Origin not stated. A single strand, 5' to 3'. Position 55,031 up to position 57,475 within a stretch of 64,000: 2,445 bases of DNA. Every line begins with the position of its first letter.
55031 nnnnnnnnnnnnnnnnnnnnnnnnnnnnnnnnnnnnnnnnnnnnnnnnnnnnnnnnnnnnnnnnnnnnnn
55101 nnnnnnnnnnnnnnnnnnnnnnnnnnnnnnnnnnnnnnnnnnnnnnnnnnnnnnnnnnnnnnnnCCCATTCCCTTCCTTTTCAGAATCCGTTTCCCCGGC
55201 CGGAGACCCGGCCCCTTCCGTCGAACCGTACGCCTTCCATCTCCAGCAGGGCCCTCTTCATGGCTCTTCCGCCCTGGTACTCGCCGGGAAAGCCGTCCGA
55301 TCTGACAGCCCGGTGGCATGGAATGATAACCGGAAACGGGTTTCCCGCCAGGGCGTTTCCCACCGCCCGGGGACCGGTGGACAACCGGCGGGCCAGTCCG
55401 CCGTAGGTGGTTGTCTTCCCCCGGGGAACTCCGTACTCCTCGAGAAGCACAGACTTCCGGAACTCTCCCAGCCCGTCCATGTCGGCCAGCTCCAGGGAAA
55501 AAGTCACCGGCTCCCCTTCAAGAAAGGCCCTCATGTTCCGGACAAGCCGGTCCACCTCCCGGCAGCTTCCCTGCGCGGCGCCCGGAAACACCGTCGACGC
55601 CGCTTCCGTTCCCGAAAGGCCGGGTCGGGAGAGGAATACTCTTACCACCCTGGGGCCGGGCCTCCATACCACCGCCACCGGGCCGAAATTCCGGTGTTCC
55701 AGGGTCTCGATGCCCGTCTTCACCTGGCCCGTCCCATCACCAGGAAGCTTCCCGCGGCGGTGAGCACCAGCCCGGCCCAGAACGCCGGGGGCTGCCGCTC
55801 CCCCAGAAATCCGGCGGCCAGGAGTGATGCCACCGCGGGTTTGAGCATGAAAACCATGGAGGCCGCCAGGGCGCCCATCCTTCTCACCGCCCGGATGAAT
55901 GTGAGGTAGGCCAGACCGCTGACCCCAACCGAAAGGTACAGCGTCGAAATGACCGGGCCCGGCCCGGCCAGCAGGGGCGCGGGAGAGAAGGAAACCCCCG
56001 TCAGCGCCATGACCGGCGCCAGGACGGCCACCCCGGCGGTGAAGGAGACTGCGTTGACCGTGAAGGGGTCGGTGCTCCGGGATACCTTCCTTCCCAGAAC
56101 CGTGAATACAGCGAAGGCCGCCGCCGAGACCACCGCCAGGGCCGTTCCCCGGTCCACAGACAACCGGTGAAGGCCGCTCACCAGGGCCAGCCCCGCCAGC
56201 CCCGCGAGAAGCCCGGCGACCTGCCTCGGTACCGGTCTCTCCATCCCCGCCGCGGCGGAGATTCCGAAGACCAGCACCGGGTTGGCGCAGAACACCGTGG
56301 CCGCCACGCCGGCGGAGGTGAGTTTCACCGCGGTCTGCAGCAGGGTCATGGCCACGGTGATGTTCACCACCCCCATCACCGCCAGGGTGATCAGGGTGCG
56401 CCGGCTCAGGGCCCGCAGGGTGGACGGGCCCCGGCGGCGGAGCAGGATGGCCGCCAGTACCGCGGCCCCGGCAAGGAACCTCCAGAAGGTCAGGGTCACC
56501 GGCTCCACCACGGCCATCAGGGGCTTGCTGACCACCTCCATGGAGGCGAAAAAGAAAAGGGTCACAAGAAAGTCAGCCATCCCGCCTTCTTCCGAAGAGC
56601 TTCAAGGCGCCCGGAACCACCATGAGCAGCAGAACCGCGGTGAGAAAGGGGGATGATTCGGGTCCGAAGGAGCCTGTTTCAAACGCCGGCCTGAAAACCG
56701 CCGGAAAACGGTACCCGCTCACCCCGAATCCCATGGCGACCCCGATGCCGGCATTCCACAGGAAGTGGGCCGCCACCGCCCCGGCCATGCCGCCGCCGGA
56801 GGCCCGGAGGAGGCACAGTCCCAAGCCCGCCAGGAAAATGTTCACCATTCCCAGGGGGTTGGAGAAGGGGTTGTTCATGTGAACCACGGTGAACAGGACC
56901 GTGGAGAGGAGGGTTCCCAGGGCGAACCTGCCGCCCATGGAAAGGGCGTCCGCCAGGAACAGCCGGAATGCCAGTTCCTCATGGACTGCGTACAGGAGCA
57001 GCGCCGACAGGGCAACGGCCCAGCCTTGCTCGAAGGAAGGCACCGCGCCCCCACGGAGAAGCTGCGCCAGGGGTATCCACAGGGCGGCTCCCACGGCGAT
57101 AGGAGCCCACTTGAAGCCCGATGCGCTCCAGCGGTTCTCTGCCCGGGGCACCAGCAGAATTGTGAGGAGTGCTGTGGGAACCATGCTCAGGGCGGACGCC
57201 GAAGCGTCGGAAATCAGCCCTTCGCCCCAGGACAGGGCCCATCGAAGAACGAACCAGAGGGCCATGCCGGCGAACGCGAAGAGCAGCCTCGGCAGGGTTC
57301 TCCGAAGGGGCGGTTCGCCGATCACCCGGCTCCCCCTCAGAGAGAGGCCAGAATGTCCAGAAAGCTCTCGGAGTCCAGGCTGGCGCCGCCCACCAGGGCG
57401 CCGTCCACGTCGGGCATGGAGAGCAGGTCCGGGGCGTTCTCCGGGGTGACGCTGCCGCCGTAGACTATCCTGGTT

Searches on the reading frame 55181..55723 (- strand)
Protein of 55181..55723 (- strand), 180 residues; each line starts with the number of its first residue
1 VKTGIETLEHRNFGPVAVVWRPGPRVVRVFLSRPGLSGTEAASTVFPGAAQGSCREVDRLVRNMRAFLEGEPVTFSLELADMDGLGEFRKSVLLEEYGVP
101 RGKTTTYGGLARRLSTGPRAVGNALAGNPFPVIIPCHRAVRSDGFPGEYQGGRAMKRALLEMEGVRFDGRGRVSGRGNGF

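Call 3: search_protein_families(library=pfam, proteins=[window:55181-55723:-], max_evalue=1)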
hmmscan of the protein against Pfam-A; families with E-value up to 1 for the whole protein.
window:55181-55723:- (180 aa): 1 family
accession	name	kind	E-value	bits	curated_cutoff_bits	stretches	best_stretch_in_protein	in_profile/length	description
PF01035.26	DNA_binding_1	-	9e-24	83.6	27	1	87-165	1-81/81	6-O-methylguanine DNA methyltransferase, DNA binding domain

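Call 4: search_protein_families(library=ncbifam, proteins=[window:55181-55723:-], max_evalue=1)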
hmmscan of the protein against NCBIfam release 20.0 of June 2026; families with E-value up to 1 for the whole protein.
window:55181-55723:- (180 aa): 5 families
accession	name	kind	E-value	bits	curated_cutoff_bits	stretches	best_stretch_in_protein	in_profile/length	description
TIGR00589.1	ogt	superfamily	7.8e-21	73.9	46.4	1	87-163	2-80/80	methylated-DNA--[protein]-cysteine S-methyltransferase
NF003022.0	PRK03887.1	equivalog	1.2e-19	70.7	164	1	78-166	83-171/175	methylated-DNA--protein-cysteine methyltransferase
NF041132.1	DNA_protcyst_Mta_Thcoc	equivalog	1.5e-18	67.2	250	1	78-164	83-169/169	methylated-DNA--protein-cysteine methyltransferase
NF011964.0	PRK15435.1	equivalog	2.2e-11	43.4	345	1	43-163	227-348/354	bifunctional DNA-binding transcriptional regulator/O6-methylguanine-DNA methyltransferase Ada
NF007626.0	PRK10286.1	equivalog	5.9e-10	39.5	192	1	56-164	58-167/171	methylated-DNA--[protein]-cysteine S-methyltransferase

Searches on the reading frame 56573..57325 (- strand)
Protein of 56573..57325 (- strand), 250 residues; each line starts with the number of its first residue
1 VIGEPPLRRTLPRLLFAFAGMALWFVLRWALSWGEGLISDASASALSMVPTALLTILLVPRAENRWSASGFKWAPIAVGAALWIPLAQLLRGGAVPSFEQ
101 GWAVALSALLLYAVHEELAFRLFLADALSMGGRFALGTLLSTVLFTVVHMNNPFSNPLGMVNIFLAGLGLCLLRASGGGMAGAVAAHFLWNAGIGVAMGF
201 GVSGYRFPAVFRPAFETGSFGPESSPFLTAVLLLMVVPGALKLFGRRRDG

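Call 57: search_protein_families(library=pfam, proteins=[window:56573-57325:-], max_evalue=0.00001)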
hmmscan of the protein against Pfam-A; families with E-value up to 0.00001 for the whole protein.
window:56573-57325:- (250 aa): 1 family
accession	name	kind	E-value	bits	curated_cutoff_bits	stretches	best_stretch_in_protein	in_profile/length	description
PF02517.21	Rce1-like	-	6.3e-14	52.5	22.4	1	102-192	5-92/93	Type II CAAX prenyl endopeptidase Rce1-like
